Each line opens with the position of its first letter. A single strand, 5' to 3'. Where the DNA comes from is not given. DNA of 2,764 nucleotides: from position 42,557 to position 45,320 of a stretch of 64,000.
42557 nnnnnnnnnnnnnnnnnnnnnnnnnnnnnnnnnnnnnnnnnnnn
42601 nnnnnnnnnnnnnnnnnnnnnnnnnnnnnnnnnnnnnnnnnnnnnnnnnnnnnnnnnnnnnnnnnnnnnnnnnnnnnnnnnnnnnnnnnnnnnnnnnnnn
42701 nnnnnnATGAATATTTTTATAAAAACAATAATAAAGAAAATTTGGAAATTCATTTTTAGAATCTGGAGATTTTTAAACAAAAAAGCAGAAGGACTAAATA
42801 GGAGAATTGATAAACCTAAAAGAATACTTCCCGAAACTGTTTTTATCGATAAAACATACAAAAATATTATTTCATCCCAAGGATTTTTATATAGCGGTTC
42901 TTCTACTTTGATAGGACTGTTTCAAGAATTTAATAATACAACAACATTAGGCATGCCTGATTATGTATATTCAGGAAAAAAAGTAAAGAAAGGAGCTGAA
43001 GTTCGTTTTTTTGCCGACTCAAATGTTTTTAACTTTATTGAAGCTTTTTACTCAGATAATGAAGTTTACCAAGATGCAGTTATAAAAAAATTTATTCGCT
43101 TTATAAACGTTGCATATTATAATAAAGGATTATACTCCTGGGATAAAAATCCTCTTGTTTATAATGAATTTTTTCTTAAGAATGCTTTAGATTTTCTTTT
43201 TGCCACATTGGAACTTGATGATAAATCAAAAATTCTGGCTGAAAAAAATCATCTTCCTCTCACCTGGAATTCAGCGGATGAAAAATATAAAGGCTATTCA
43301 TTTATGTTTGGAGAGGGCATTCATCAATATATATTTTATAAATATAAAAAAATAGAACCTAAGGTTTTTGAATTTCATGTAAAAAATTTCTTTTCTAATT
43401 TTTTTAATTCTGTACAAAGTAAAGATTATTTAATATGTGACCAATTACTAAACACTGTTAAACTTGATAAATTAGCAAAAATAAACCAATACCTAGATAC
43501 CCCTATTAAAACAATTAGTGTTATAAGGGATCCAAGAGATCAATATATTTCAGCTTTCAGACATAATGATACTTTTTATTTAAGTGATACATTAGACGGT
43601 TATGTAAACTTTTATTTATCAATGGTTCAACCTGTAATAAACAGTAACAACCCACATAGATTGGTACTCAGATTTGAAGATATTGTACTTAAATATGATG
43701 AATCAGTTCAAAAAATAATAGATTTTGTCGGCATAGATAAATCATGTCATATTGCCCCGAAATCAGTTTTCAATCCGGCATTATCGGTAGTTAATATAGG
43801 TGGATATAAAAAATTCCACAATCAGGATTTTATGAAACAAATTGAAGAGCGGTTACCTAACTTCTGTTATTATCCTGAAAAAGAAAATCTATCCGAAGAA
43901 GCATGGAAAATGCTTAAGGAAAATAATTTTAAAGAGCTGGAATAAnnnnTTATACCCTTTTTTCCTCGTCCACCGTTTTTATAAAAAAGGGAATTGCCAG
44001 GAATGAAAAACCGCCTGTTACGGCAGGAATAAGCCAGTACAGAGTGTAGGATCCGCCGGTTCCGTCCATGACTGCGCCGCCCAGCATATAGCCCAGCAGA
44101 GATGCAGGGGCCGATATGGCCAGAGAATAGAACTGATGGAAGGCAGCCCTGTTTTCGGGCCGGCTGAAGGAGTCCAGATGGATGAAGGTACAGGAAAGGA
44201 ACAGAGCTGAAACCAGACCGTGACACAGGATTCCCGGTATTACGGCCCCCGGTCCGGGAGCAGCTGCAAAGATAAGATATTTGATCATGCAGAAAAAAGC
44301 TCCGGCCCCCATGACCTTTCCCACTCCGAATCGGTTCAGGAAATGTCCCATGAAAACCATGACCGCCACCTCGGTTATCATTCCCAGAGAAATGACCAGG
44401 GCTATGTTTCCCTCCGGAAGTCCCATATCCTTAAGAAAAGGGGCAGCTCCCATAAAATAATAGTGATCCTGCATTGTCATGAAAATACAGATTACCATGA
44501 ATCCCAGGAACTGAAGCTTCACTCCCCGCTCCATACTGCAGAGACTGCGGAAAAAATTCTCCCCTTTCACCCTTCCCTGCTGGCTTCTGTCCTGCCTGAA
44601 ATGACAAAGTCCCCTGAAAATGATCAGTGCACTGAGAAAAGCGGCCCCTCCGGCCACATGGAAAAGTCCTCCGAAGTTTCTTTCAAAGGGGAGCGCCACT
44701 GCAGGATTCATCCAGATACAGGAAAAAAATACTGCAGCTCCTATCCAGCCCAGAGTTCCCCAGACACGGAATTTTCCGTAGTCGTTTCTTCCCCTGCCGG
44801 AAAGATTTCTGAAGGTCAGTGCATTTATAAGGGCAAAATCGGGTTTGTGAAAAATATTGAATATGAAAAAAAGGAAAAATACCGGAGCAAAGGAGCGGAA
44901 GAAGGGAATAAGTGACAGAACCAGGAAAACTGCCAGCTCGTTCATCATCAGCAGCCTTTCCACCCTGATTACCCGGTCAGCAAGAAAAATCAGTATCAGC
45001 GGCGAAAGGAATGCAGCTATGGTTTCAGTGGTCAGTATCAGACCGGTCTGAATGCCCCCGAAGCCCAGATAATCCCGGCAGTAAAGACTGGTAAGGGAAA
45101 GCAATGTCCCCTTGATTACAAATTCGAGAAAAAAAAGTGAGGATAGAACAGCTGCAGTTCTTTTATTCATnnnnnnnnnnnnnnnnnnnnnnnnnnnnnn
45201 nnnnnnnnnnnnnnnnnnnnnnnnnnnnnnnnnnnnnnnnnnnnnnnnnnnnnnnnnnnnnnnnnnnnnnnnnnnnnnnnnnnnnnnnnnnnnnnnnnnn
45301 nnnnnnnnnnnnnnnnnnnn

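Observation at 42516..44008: Single AT-rich sulfotransferase-like gene bounded by a perfect 60-bp direct repeat that duplicates the 3' end of the neighbouring MFS gene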

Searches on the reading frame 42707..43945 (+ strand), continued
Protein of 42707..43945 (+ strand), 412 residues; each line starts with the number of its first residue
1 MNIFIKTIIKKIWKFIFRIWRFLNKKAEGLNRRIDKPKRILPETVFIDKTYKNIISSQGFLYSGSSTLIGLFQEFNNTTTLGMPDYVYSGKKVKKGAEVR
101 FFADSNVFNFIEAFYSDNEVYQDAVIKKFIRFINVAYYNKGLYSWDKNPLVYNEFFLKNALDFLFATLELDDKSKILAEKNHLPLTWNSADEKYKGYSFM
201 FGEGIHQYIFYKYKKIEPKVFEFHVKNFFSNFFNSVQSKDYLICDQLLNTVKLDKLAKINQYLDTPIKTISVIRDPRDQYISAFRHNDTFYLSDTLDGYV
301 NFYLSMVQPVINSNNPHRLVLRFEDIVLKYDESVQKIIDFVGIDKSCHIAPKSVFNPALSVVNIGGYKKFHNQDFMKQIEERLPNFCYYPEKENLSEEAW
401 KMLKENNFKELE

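Call 77: search_protein_families(library=pfam, proteins=[L018:2-1351:+, L018:2432-2983:-, L018:2976-4073:-, L021:2465-3202:+, L021:3727-4698:+, L021:6426-7085:+, L021:7189-8889:+, L019:1304-3250:+, L019:4399-6108:+, L019:6123-8378:+], max_evalue=0.00001)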
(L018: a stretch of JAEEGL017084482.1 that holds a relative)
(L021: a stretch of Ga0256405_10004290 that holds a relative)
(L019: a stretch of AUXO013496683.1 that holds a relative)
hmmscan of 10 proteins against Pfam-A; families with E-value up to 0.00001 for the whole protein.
L018:2-1351:+ (449 aa): 1 family
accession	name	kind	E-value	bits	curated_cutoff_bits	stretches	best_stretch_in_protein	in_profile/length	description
PF04464.20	Glyphos_transf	-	1.7e-15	57.3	22.1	1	195-367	131-293/367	CDP-Glycerol:Poly(glycerophosphate) glycerophosphotransferase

L018:2432-2983:- (183 aa): 3 families
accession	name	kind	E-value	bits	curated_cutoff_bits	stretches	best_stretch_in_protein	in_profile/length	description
PF13302.13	Acetyltransf_3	-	2e-19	71.1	25.4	1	12-145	2-135/138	Acetyltransferase (GNAT) domain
PF00583.31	Acetyltransf_1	-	3.8e-11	43.7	20.7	1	53-145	24-114/116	Acetyltransferase (GNAT) family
PF13420.13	Acetyltransf_4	-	2.3e-08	34.6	24.3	1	14-145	1-132/155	Acetyltransferase (GNAT) domain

L018:2976-4073:- (365 aa): 3 families
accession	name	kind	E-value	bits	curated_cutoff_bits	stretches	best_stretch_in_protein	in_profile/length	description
PF01041.23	DegT_DnrJ_EryC1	-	6.2e-111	371.5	19.8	1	14-361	2-359/360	DegT/DnrJ/EryC1/StrS aminotransferase family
PF00155.27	Aminotran_1_2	-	4.5e-08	33.1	19.7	1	39-166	45-194/361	Aminotransferase class I and II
PF00266.25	Aminotran_5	-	4.1e-06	26.4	21.5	0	59-163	69-181/371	Aminotransferase class-V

L021:2465-3202:+ (245 aa): 1 family
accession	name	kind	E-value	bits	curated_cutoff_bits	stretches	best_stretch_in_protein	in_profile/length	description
PF01177.27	Asp_Glu_race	-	8.5e-18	65.3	31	1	13-217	4-187/211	Asp/Glu/Hydantoin racemase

L021:3727-4698:+ (323 aa): 5 families
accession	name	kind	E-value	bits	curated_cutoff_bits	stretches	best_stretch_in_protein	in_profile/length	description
PF13847.12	Methyltransf_31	-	5.1e-10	39.6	27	1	145-256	4-123/145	Methyltransferase domain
PF13649.12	Methyltransf_25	-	1.2e-08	35.9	27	1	149-241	2-95/97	Methyltransferase domain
PF08242.18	Methyltransf_12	-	1.4e-08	35.8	30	1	150-242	2-95/98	Methyltransferase domain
PF05891.18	Methyltransf_PK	-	7e-08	32.7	27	1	131-295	42-201/218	AdoMet dependent proline di-methyltransferase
PF08241.18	Methyltransf_11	-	1.9e-06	28.8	21.2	1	150-241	2-89/95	Methyltransferase domain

L021:6426-7085:+ (219 aa): 2 families
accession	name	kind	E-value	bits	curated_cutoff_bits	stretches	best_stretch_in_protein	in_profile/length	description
PF00685.33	Sulfotransfer_1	-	1.2e-08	35.1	22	1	80-175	75-184/255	Sulfotransferase domain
PF13469.12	Sulfotransfer_3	-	3.5e-08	34.4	27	1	51-174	82-214/216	Sulfotransferase family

L021:7189-8889:+ (566 aa): 3 families
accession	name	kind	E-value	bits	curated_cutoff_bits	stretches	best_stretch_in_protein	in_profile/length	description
PF00664.28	ABC_membrane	-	1.4e-35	123.7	28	1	14-282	3-273/274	ABC transporter transmembrane region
PF00005.33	ABC_tran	-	2.1e-32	113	25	1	345-494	1-137/137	ABC transporter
PF02463.25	SMC_N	-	1.2e-09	38.4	40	1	386-536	111-211/220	RecF/RecN/SMC N terminal domain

L019:1304-3250:+ (648 aa): 4 families
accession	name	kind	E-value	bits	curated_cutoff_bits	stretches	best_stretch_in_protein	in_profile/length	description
PF00535.33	Glycos_transf_2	-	5.4e-42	144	23.3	1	7-141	1-138/168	Glycosyl transferase family 2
PF04991.19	LicD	-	4.9e-32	112.3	22.6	2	412-561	3-140/227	LicD family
PF10111.15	Glyco_tranf_2_2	-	1.4e-12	48.1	27.3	1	7-130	1-132/276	Glycosyltransferase like family 2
PF13641.12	Glyco_tranf_2_3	-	9.6e-06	26.2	27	0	4-96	1-98/230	Glycosyltransferase like family 2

L019:4399-6108:+ (569 aa): 1 family
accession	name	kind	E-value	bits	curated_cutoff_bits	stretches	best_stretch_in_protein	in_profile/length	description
PF02776.23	TPP_enzyme_N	-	7.3e-16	58.5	26.8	1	11-113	2-104/119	Thiamine pyrophosphate enzyme, N-terminal TPP binding domain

L019:6123-8378:+ (751 aa): 4 families
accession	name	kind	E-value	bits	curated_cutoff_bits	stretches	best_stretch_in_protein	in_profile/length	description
PF00535.33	Glycos_transf_2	-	3.3e-42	144.7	23.3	1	5-176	1-165/168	Glycosyl transferase family 2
PF04230.19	PS_pyruv_trans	-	5.9e-28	99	25.3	1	339-601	1-274/280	Polysaccharide pyruvyl transferase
PF10111.15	Glyco_tranf_2_2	-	5.9e-12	46.1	27.3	1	5-137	1-141/276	Glycosyltransferase like family 2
PF13641.12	Glyco_tranf_2_3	-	2e-07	31.7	27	1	3-93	2-97/230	Glycosyltransferase like family 2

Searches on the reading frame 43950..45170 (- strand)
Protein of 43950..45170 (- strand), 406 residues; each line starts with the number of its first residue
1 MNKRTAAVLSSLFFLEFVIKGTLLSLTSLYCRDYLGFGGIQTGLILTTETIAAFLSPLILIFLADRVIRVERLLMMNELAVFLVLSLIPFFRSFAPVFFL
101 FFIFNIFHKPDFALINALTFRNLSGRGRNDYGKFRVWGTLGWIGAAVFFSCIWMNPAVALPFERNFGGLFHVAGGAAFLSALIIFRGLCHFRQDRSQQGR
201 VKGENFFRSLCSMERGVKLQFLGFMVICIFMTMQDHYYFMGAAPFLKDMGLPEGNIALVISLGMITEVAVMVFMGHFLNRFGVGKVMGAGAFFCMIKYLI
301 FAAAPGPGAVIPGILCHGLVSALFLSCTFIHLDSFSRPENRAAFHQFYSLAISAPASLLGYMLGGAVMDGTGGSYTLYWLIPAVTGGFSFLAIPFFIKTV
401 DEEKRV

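Call 7: search_protein_families(library=pfam, proteins=[window:43950-45170:-], max_evalue=0.1)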
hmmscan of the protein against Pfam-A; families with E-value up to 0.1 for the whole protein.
window:43950-45170:- (406 aa): 3 families
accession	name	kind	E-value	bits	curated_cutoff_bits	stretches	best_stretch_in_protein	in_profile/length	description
PF03825.22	Nuc_H_symport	-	2.4e-32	112.9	25.9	1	5-388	3-386/400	Nucleoside H+ symporter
PF12832.13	MFS_1_like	-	1.9e-27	96.8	25.2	1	9-375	4-369/373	MFS_1 like family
PF07690.21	MFS_1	-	9e-11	41.7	33.4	1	226-401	2-176/347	Major Facilitator Superfamily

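Call 12: find_encoding_contigs(protein=window:43953-45170:-, flank=6000, max_places=10)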
Protein window:43953-45170:- (406 aa): 4 contigs read that carry it; 4 places shown.
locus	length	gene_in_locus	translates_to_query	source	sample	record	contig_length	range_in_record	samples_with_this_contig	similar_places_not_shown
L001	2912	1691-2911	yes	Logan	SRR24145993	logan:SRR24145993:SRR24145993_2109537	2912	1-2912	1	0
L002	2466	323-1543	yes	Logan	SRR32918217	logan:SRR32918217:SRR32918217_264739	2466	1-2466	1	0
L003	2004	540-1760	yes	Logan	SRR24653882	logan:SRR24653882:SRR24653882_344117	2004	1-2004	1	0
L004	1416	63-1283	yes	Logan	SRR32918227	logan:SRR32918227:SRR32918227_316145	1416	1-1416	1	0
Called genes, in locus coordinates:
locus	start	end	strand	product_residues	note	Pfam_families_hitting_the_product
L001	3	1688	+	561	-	?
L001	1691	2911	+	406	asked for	PF03825:Nuc_H_symport, PF12832:MFS_1_like, PF07690:MFS_1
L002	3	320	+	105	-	?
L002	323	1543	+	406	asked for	PF03825:Nuc_H_symport, PF12832:MFS_1_like, PF07690:MFS_1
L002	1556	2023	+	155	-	PF14842:FliG_N (faint), PF14841:FliG_M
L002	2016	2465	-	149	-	?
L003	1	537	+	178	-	?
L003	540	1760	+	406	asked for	PF03825:Nuc_H_symport, PF12832:MFS_1_like, PF07690:MFS_1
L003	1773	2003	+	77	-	?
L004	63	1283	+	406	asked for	PF03825:Nuc_H_symport, PF12832:MFS_1_like, PF07690:MFS_1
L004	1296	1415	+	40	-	?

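Call 26: find_related_loci(query=window:43953-45170:-, collection=genome_contigs, flank=6000)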
Query window:43953-45170:- (406 aa) in genome_contigs; peptide patterns used: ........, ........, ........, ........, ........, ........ (x = any residue, [..] = any of these).
385 stretches matched a pattern; 1 encode a relative of the query (tblastn E <= 1e-3); 1 distinct loci.
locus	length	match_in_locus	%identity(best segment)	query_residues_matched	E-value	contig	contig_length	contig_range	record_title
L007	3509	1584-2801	67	1-406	0e+0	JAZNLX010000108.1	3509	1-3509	MAG: Spirochaetia bacterium isolate T1900044665_TS20190131.MAGScoT_cleanbin_000046 SGB_1557_k141_1427014, whole genome s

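Call 43: search_protein_families(library=ncbifam, proteins=[window:43953-45170:-], max_evalue=0.1)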
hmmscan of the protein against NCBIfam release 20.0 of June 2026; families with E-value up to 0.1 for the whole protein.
window:43953-45170:- (406 aa): 7 families
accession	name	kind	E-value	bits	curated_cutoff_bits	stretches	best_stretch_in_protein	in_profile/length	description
TIGR00889.1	2A0110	subfamily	3.7e-25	88.8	446.1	1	5-398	3-401/418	nucleoside permease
NF008346.0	PRK11128.1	equivalog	4.9e-11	42.4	259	1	8-305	8-291/383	3-phenylpropionate MFS transporter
TIGR00899.1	2A0120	subfamily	8.6e-09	35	522.3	1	12-385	5-363/375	sugar efflux transporter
TIGR00902.1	2A0127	subfamily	1.1e-06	28.1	698.9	1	7-303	7-289/388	3-phenylpropionate MFS transporter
TIGR00880.1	2_A_01_02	superfamily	1.2e-06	28.7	131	1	268-398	12-139/141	multidrug resistance protein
NF007077.0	PRK09528.1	subfamily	0.00095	17.8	429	1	6-324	13-333/421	galactoside permease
NF033733.1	MFS_ArsK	equivalog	0.0017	17.2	400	1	241-321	26-106/388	arsenite efflux MFS transporter ArsK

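Call 58: find_homologous_proteins(query=window:43953-45170:-, max_evalue=1e-60)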
Query window:43953-45170:- (406 aa): 5 proteins with E <= 1e-60 among 8000 candidates.
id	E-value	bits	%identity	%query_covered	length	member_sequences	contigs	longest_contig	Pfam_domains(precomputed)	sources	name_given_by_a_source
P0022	3.6e-264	894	99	100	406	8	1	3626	PF03825.23,PF12832.14,PF07690.22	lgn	-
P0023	1.1e-180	619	67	100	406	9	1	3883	PF03825.23,PF12832.14,PF07690.22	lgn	-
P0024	1.5e-92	329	45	95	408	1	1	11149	PF03825.23,PF12832.14,PF07690.22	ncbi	-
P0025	9.1e-92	326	43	98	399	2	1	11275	PF03825.23,PF01306.26,PF12832.14,PF07690.22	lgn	-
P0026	1.1e-84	303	42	98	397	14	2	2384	PF03825.23,PF12832.14,PF07690.22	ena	-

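Call 59: find_encoding_contigs(protein=P0022, flank=6000, max_places=10)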
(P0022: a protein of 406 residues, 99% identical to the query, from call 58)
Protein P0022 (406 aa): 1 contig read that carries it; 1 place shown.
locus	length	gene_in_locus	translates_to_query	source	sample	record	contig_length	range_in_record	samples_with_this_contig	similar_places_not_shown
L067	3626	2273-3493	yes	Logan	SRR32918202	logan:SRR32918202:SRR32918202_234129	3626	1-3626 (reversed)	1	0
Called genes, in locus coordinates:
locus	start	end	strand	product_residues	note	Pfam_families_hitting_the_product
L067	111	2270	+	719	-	PF17854:FtsK_alpha, PF01580:FtsK_SpoIIIE, PF09397:FtsK_gamma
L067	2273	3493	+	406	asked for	PF03825:Nuc_H_symport, PF12832:MFS_1_like, PF07690:MFS_1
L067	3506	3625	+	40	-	?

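Call 60: find_encoding_contigs(protein=P0023, flank=6000, max_places=10)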
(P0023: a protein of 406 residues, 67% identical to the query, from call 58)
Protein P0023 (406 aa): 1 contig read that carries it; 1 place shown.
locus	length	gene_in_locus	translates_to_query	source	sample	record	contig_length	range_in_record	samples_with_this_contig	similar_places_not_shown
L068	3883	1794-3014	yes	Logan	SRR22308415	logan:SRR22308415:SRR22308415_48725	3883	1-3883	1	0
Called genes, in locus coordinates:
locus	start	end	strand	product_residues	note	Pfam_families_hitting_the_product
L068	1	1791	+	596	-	?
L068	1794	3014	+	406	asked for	PF03825:Nuc_H_symport, PF07690:MFS_1 (weak), PF12832:MFS_1_like, PF07690:MFS_1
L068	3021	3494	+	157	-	PF14842:FliG_N (faint), PF14841:FliG_M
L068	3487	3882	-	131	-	?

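Call 61: list_cluster_members(proteins=[P0022, P0001, P0023])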
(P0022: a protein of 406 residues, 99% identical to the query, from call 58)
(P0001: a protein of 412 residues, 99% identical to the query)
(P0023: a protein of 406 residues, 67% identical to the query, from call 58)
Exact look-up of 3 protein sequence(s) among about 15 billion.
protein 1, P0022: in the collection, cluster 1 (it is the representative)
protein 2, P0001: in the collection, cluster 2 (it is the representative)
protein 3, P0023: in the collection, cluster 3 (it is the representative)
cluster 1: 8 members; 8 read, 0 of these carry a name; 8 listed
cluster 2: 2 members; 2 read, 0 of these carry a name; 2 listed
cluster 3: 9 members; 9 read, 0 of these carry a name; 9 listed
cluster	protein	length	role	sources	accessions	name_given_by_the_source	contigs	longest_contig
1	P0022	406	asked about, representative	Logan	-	-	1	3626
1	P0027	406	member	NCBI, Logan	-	-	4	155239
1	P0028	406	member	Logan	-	-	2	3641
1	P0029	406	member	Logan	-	-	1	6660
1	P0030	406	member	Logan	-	-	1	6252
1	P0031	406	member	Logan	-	-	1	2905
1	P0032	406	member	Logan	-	-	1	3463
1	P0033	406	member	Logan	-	-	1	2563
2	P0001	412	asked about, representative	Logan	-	-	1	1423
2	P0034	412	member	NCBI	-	-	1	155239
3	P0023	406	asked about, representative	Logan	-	-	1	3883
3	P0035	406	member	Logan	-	-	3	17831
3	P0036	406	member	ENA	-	-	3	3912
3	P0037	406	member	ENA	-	-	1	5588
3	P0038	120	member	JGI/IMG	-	-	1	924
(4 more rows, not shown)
